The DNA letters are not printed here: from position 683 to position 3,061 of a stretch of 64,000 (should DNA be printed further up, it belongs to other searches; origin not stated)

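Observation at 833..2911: Dikinase-like protein with the His-swivel domain before the ATP-grasp nucleotide-binding domain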

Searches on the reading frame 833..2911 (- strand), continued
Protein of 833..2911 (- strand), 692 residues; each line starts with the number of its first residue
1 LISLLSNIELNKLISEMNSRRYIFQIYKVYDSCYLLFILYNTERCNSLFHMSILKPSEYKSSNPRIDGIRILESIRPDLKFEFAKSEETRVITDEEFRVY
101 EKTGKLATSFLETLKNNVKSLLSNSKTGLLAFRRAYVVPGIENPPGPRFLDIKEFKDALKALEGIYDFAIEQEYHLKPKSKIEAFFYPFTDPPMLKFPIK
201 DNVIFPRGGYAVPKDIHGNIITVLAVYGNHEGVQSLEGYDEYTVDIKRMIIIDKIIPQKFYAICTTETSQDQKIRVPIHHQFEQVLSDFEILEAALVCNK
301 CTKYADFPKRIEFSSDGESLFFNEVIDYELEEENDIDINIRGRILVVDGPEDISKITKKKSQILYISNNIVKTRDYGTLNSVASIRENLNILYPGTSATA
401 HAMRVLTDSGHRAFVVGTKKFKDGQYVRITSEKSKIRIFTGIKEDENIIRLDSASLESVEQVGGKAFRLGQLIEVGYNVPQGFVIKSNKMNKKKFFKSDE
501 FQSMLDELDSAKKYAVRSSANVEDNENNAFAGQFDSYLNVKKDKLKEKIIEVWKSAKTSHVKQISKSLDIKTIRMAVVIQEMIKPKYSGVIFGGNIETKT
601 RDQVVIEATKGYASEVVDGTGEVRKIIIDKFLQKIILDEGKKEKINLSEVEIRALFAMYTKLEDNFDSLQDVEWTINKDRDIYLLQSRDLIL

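Call 11: search_protein_families(library=pfam, proteins=[P0073, P0074, P0075, P0077, P0078, P0079, P0081, P0082, P0084, P0086], max_evalue=0.001)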
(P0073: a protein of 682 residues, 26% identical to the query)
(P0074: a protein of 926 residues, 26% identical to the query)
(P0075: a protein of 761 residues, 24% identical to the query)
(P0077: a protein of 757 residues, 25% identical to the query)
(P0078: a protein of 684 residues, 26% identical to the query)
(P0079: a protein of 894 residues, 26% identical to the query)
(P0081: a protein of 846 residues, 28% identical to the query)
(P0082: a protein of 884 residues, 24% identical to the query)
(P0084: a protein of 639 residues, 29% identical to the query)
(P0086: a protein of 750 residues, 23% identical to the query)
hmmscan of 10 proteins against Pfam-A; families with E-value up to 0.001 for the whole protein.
P0073 (682 aa): 2 families
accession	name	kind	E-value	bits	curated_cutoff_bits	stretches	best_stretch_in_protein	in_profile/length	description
PF01326.24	PPDK_N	-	1.9e-79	267.8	27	1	19-328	3-326/328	Pyruvate phosphate dikinase, AMP/ATP-binding domain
PF00391.29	PEP-utilizers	-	1.8e-18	66.3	23.1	1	604-672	2-70/72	PEP-utilising enzyme, mobile domain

P0074 (926 aa): 2 families
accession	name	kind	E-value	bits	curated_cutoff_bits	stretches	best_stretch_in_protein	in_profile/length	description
PF01326.24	PPDK_N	-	4.4e-98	329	27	1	26-326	2-310/328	Pyruvate phosphate dikinase, AMP/ATP-binding domain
PF00391.29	PEP-utilizers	-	1.1e-13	51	23.1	1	835-904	2-72/72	PEP-utilising enzyme, mobile domain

P0075 (761 aa): 3 families
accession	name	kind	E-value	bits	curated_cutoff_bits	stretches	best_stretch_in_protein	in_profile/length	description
PF01326.24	PPDK_N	-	3.1e-108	362.4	27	1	19-321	2-316/328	Pyruvate phosphate dikinase, AMP/ATP-binding domain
PF02896.24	PEP-utilizers_C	-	5.5e-82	275.7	22.8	1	460-744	15-292/293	PEP-utilising enzyme, PEP-binding domain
PF00391.29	PEP-utilizers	-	1.4e-29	102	23.1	1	362-432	2-72/72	PEP-utilising enzyme, mobile domain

P0077 (757 aa): 4 families
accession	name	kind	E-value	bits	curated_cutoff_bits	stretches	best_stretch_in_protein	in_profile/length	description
PF01326.24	PPDK_N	-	1.4e-107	360.2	27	1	17-325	2-317/328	Pyruvate phosphate dikinase, AMP/ATP-binding domain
PF02896.24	PEP-utilizers_C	-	4e-67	226.9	22.8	1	454-749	7-289/293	PEP-utilising enzyme, PEP-binding domain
PF00391.29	PEP-utilizers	-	7e-29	99.7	23.1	1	368-438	2-72/72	PEP-utilising enzyme, mobile domain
PF03328.21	HpcH_HpaI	-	9.4e-06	25.5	25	1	604-709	88-187/221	HpcH/HpaI aldolase/citrate lyase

P0078 (684 aa): 2 families
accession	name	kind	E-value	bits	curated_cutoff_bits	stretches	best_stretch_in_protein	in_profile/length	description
PF01326.24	PPDK_N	-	1.9e-78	264.5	27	1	19-327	3-325/328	Pyruvate phosphate dikinase, AMP/ATP-binding domain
PF00391.29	PEP-utilizers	-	4.2e-18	65.2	23.1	1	604-672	2-70/72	PEP-utilising enzyme, mobile domain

P0079 (894 aa): 2 families
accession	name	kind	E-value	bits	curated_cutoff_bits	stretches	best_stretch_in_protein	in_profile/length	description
PF01326.24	PPDK_N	-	1.1e-64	219.3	27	1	14-306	3-311/328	Pyruvate phosphate dikinase, AMP/ATP-binding domain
PF00391.29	PEP-utilizers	-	1.3e-20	73.2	23.1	1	797-867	2-72/72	PEP-utilising enzyme, mobile domain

P0081 (846 aa): 2 families
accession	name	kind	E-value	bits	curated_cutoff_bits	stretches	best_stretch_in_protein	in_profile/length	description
PF01326.24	PPDK_N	-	2.8e-73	247.5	27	1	553-846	3-311/328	Pyruvate phosphate dikinase, AMP/ATP-binding domain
PF00391.29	PEP-utilizers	-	8.3e-23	80.2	23.1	1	430-500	2-72/72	PEP-utilising enzyme, mobile domain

P0082 (884 aa): 2 families
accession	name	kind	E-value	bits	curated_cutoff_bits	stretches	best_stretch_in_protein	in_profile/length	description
PF01326.24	PPDK_N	-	2.1e-109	366.2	27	1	21-329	2-321/328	Pyruvate phosphate dikinase, AMP/ATP-binding domain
PF00391.29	PEP-utilizers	-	2e-25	88.6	23.1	1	808-878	2-72/72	PEP-utilising enzyme, mobile domain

P0084 (639 aa): 2 families
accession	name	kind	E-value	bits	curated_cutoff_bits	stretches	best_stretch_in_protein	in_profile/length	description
PF01326.24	PPDK_N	-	4e-27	95.8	27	2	74-189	101-229/328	Pyruvate phosphate dikinase, AMP/ATP-binding domain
PF00391.29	PEP-utilizers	-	2.1e-07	30.8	23.1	1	581-627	23-70/72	PEP-utilising enzyme, mobile domain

P0086 (750 aa): 3 families
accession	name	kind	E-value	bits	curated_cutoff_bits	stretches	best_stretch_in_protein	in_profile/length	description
PF01326.24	PPDK_N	-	3.1e-109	365.7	27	1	14-325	2-322/328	Pyruvate phosphate dikinase, AMP/ATP-binding domain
PF02896.24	PEP-utilizers_C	-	3.4e-65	220.5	22.8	1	454-746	10-291/293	PEP-utilising enzyme, PEP-binding domain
PF00391.29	PEP-utilizers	-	1e-29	102.4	23.1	1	363-434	1-72/72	PEP-utilising enzyme, mobile domain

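Call 17: find_encoding_contigs(protein=P0023, flank=6000, max_places=2)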
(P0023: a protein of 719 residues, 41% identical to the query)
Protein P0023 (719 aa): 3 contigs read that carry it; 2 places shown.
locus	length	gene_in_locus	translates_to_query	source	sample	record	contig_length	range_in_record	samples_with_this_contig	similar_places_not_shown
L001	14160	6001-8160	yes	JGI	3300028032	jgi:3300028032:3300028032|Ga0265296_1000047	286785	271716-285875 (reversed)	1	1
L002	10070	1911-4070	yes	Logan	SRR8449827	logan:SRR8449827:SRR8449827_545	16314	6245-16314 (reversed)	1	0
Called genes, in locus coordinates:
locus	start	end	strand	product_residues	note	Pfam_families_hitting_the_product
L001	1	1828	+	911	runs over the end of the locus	?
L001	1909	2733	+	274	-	PF13399:LytR_C (weak)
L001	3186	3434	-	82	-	PF01541:GIY-YIG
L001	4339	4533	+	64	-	-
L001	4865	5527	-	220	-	PF08843:AbiEii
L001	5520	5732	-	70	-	-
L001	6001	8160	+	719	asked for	PF01326:PPDK_N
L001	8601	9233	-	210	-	PF02163:Peptidase_M50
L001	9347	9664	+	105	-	PF00830:Ribosomal_L28 (weak)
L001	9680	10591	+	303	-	-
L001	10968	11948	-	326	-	PF00551:Formyl_trans_N, PF02911:Formyl_trans_C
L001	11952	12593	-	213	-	PF01327:Pep_deformylase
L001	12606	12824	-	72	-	-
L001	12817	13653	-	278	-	-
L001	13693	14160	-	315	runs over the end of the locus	PF13366:PDDEXK_3, PF01871:AMMECR1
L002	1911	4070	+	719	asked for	PF01326:PPDK_N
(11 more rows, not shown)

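Call 18: find_encoding_contigs(protein=P0058, flank=6000, max_places=2)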
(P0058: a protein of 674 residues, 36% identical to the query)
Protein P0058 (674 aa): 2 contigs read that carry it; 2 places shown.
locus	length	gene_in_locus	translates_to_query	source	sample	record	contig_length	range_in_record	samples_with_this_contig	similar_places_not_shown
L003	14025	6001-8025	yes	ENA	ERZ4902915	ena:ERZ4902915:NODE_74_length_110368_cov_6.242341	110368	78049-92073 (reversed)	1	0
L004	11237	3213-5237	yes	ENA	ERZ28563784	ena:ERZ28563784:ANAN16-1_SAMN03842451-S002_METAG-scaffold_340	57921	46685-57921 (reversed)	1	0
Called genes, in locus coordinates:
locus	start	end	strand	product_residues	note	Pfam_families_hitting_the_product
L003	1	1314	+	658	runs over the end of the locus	PF17757:UvrB_inter, PF02559:CarD_TRCF_RID (weak), PF00270:DEAD, PF04851:ResIII, PF00271:Helicase_C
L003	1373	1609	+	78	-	-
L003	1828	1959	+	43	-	-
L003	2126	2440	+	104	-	-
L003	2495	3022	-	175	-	PF01195:Pept_tRNA_hydro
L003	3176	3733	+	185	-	PF10502:Peptidase_S26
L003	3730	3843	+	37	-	-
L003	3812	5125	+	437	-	PF13393:tRNA-synt_His, PF00587:tRNA-synt_2b, PF03129:HGTP_anticodon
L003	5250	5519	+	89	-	PF01165:Ribosomal_S21 (faint)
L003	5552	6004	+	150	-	PF09424:YqeY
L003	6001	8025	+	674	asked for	PF01326:PPDK_N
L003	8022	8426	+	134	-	PF02130:YbeY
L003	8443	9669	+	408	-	PF02491:SHS2_FTSA, PF06723:MreB_Mbl, PF11104:PilM_2 (weak), PF14450:FtsA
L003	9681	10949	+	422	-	PF00091:Tubulin, PF12327:FtsZ_C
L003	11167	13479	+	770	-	PF03477:ATP-cone, PF17975:RNR_Alpha (faint), PF21995:RNR-II_ins_dom (faint), PF02867:Ribonuc_red_lgC (faint)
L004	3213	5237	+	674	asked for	PF01326:PPDK_N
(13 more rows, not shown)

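Call 19: find_encoding_contigs(protein=P0010, flank=6000, max_places=2)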
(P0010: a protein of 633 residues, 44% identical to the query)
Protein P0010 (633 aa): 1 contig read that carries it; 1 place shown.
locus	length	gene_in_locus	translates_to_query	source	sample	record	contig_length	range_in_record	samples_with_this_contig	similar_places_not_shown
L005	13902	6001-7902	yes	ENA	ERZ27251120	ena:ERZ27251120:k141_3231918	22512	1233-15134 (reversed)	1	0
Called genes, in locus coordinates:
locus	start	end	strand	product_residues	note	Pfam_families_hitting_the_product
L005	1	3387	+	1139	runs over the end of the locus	PF02867:Ribonuc_red_lgC, PF00317:Ribonuc_red_lgN, PF02867:Ribonuc_red_lgC, PF12637:TSCPD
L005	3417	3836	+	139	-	PF01467:CTP_transf_like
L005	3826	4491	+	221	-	PF11967:RecO_N, PF02565:RecO_C (weak)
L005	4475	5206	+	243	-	PF13197:DUF4013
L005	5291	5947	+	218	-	-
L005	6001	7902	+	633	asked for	PF01326:PPDK_N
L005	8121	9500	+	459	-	PF28494:GlyRS_ins_1 (faint), PF00587:tRNA-synt_2b (weak), PF03129:HGTP_anticodon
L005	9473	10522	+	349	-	PF01368:DHH, PF02272:DHHA1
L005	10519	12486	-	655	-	PF00012:HSP70, PF06723:MreB_Mbl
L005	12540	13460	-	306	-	PF01025:GrpE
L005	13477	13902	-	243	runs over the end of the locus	PF01628:HrcA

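Call 21: find_encoding_contigs(protein=P0039, flank=6000, max_places=1)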
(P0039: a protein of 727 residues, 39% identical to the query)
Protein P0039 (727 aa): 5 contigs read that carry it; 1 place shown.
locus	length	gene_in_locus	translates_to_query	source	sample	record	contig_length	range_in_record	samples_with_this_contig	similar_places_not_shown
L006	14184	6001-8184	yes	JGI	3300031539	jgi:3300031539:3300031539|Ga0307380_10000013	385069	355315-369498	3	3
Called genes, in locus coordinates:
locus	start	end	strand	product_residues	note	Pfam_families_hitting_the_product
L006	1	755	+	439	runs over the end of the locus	-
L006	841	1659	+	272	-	-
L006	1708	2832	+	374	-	PF01008:IF-2B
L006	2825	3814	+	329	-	PF04015:DUF362, PF13183:Fer4_8 (faint), PF14697:Fer4_21 (faint), PF00037:Fer4 (weak), PF12838:Fer4_7, PF13187:Fer4_9 (weak), PF13237:Fer4_10 (weak), PF25160:LdpA_Fe-S-bd (weak), +2 more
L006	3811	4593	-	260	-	PF01234:NNMT_PNMT_TEMT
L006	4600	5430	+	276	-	PF01978:TrmB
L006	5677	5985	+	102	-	PF00293:NUDIX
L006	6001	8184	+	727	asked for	PF01326:PPDK_N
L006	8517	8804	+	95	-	PF02583:Trns_repr_metal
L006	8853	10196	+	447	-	PF13386:DsbD_2, PF13473:Cupredoxin_1 (weak)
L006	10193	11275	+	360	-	PF01171:ATP_bind_3 (weak), PF03054:tRNA_Me_trans, PF20259:tRNA_Me_trans_M, PF20258:tRNA_Me_trans_C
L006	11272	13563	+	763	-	PF00403:HMA, PF00122:E1-E2_ATPase, PF00702:Hydrolase, PF12710:HAD (weak)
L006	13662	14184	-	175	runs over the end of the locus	-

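Call 22: find_encoding_contigs(protein=P0040, flank=6000, max_places=1)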
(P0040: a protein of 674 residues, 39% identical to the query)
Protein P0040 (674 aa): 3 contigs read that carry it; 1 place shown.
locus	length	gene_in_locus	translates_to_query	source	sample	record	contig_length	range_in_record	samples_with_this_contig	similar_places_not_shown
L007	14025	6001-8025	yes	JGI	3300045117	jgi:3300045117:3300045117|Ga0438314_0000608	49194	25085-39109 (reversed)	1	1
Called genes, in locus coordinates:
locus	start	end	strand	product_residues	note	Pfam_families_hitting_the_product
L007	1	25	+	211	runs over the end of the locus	PF07650:KH_2, PF00189:Ribosomal_S3_C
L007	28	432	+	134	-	PF00252:Ribosomal_L16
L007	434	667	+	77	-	PF00366:Ribosomal_S17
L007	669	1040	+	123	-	PF00238:Ribosomal_L14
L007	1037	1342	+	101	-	PF00467:KOW (weak), PF17136:ribosomal_L24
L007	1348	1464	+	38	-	-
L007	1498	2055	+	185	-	PF00281:Ribosomal_L5, PF00673:Ribosomal_L5_C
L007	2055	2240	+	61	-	PF00253:Ribosomal_S14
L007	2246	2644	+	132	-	PF00410:Ribosomal_S8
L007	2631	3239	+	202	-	PF00347:Ribosomal_L6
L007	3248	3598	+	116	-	PF00861:Ribosomal_L18p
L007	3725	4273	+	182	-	PF00333:Ribosomal_S5, PF03719:Ribosomal_S5_C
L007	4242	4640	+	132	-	PF00828:Ribosomal_L27A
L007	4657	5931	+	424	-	PF00344:SecY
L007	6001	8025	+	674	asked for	PF01326:PPDK_N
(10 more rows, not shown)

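Call 23: find_encoding_contigs(protein=P0060, flank=6000, max_places=1)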
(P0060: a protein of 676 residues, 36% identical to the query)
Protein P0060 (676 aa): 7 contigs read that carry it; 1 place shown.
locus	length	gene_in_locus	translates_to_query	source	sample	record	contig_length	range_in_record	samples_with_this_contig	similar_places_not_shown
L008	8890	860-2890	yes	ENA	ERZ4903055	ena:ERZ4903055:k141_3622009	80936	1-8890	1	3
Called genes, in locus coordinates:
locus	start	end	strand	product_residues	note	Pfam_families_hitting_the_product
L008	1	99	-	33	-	?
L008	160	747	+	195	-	PF00657:Lipase_GDSL, PF13472:Lipase_GDSL_2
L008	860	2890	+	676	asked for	PF01326:PPDK_N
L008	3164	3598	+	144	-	PF13650:Asp_protease_2 (weak)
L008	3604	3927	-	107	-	PF00391:PEP-utilizers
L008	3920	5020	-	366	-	-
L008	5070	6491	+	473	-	PF00479:G6PD_N, PF02781:G6PD_C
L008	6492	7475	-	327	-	PF02826:2-Hacid_dh_C (weak), PF03446:NAD_binding_2, PF03807:F420_oxidored (weak), PF00393:6PGD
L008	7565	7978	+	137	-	PF00293:NUDIX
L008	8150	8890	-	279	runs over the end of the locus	PF01488:Shikimate_DH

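Call 24: predict_structure(alignment_id=A2)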
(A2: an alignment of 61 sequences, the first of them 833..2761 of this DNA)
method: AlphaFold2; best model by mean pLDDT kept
length: 642 residues; sequences in the alignment: 61
mean_pLDDT: 89.1   pTM: 0.82
mean pLDDT of the five models: 89.1, 88.1, 87.3, 87.3, 87.2
residues with pLDDT >= 90: 396; 70-90: 215; 50-70: 31; < 50: 0
segments of 3 or more residues with pLDDT < 50: none
pLDDT, mean of each block of 10 residues (from residue 1): 91 93 91 90 96 95 96 88 92 82 94 96 93 92 76 86 95 91 77 96 93 82 88 94 97 95 87 90 75 93 87 90 80 87 74 78 83 88 76 74 87 93 90 94 90 93 95 71 90 97 93 88 93 95 94 96 77 92 95 89 96 92 94 93 81
secondary structure, 60 per line:
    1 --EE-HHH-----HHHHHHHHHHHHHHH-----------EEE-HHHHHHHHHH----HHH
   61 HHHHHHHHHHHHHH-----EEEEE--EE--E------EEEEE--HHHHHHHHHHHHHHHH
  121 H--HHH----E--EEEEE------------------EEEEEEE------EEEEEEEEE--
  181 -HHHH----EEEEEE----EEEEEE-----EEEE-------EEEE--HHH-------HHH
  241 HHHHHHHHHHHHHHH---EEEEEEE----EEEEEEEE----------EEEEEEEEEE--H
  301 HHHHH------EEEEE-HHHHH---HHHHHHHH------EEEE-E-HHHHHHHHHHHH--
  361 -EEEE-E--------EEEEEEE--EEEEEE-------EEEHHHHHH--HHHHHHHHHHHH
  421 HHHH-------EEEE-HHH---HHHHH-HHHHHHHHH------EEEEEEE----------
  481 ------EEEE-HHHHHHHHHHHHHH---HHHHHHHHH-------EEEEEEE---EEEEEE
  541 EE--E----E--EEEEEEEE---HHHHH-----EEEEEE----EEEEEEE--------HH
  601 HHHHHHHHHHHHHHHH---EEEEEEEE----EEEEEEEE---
elements in order: H14-28 E40-42 H44-53 H58-74 E80-84 E98-102 H105-121 E134-138 E157-163 E170-178 H182-185 E190-195 E200-205 E211-214 E222-225 H238-255 E259-265 E270-277 E288-297 H300-305 E312-316 H318-322 H326-333 E340-343 H347-358 E362-365 E376-382 E385-390 E398-400 H401-406 H409-424 E432-435 H443-447 H449-457 E464-470 E487-490 H492-505 H509-517 E525-531 E535-542 E553-560 H564-568 E574-579 E584-590 H599-616 E620-627 E632-639
